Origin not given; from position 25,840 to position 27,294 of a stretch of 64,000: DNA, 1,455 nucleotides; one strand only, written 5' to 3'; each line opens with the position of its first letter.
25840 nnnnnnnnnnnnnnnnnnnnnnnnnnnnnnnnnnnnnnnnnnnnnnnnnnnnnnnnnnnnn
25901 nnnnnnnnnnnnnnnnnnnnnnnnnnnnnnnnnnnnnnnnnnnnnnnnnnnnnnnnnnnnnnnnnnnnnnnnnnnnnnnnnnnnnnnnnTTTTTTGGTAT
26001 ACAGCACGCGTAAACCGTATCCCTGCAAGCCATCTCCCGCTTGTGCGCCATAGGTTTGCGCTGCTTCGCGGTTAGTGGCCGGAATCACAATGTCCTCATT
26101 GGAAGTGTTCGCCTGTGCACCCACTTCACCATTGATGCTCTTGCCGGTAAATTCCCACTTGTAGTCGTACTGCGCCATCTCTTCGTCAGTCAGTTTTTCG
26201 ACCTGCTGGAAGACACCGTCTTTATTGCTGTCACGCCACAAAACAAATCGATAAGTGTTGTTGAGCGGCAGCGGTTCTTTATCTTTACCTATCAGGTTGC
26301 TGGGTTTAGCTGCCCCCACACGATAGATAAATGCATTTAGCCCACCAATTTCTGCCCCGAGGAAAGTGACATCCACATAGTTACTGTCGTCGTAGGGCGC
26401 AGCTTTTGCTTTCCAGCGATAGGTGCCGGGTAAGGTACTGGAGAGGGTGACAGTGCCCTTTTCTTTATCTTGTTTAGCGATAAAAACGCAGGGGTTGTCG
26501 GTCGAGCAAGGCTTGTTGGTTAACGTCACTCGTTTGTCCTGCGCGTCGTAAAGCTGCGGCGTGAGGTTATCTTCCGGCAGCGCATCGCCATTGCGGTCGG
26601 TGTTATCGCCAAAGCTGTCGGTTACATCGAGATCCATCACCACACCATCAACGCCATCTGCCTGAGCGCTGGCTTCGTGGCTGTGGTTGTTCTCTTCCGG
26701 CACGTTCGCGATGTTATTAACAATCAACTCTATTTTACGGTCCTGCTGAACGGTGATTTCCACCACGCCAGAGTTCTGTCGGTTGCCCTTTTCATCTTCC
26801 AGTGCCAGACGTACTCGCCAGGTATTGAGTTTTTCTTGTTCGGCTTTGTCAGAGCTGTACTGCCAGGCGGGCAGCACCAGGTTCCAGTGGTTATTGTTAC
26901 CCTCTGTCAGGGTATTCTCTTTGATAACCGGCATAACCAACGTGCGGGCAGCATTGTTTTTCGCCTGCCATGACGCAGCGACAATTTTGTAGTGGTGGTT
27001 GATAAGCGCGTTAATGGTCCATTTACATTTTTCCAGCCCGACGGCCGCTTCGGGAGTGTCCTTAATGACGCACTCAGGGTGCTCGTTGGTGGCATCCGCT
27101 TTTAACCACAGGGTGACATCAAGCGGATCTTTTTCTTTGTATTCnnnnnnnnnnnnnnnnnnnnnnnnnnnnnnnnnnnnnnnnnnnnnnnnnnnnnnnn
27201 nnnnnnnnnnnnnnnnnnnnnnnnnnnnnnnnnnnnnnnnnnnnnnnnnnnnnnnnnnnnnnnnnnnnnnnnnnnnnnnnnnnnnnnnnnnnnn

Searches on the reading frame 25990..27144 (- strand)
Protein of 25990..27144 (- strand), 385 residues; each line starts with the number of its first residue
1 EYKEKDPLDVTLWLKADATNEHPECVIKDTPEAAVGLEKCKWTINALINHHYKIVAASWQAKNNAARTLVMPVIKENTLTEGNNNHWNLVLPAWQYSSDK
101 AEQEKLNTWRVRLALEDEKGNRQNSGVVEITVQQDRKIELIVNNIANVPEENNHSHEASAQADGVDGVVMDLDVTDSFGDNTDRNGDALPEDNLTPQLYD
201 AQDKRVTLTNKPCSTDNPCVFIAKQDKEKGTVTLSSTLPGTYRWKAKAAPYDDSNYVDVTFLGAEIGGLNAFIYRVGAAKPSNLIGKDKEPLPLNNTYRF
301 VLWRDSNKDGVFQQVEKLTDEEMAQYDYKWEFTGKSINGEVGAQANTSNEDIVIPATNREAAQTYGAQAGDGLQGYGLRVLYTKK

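Call 26: find_homologous_proteins(query=window:25990-27144:-, max_evalue=0.001)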
Query window:25990-27144:- (385 aa): 45 proteins with E <= 0.001 among 6603 candidates.
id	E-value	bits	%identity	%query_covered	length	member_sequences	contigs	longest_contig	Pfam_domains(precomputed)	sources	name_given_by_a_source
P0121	6.0e-260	880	100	100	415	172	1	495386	-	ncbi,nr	ncbi:TPA: intimin-like inverse autotransporter protein SinH, partial [Escherichia coli]|nr:intimin-l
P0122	6.1e-247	837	97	97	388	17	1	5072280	-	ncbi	-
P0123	1.4e-244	829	93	100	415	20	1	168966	-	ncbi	ncbi:TPA: intimin-like inverse autotransporter protein SinH, partial [Escherichia coli]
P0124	9.8e-238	807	90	100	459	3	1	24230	PF11924.15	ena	-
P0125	5.2e-230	781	89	100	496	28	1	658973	PF11924.15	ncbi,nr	ncbi:intimin-like inverse autotransporter SinH, partial [Escherichia coli]|nr:intimin-like inverse a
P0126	8.9e-230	780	89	100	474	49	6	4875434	PF11924.15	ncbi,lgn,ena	-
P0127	6.3e-228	774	87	100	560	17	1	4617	PF11924.15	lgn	-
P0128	3.2e-227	772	87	100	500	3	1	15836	PF11924.15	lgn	-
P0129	1.4e-225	767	86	100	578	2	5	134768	PF11924.15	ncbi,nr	ncbi:intimin-like inverse autotransporter SinH, partial [Escherichia coli]|nr:intimin-like inverse a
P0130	6.2e-225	764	85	100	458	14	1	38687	PF11924.15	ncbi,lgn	-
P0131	7.1e-224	761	87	99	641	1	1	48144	PF11924.15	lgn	-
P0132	5.3e-206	702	98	82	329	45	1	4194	-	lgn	-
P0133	6.4e-202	689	82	100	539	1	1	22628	PF11924.15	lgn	-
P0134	5.5e-201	686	88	92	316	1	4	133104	-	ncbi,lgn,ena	-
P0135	2.7e-180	618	70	100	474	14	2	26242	PF11924.15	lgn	-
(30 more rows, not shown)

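Call 44: predict_structure(alignment_id=A3)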
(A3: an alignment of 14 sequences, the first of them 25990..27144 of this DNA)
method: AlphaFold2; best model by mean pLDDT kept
length: 385 residues; sequences in the alignment: 14
mean_pLDDT: 56.3   pTM: 0.34
mean pLDDT of the five models: 56.3, 50.8, 50.5, 48.0, 43.4
residues with pLDDT >= 90: 9; 70-90: 83; 50-70: 143; < 50: 150
segments of 3 or more residues with pLDDT < 50: 1-9, 18-40, 64-94, 134-194, 226-230, 247-256, 262-267
pLDDT, mean of each block of 10 residues (from residue 1): 36 49 37 38 52 58 44 35 38 53 63 61 58 47 35 30 26 26 38 55 66 64 53 56 51 47 54 87 80 86 76 81 85 67 69 83 72 70 81
secondary structure, 60 per line:
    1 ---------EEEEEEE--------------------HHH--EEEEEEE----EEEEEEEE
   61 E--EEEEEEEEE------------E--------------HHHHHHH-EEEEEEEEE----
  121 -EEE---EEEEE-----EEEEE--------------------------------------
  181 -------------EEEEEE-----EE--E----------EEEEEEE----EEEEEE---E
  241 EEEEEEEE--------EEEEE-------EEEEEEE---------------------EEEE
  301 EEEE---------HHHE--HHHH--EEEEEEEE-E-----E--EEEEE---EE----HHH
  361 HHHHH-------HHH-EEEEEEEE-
elements in order: E10-16 E42-48 E53-61 E64-72 H100-106 E108-116 E122-124 E128-132 E138-142 E194-199 E220-226 E231-236 E240-248 E257-261 E269-275 E297-304 H320-323 E326-333 E344-348 H358-365 E377-384
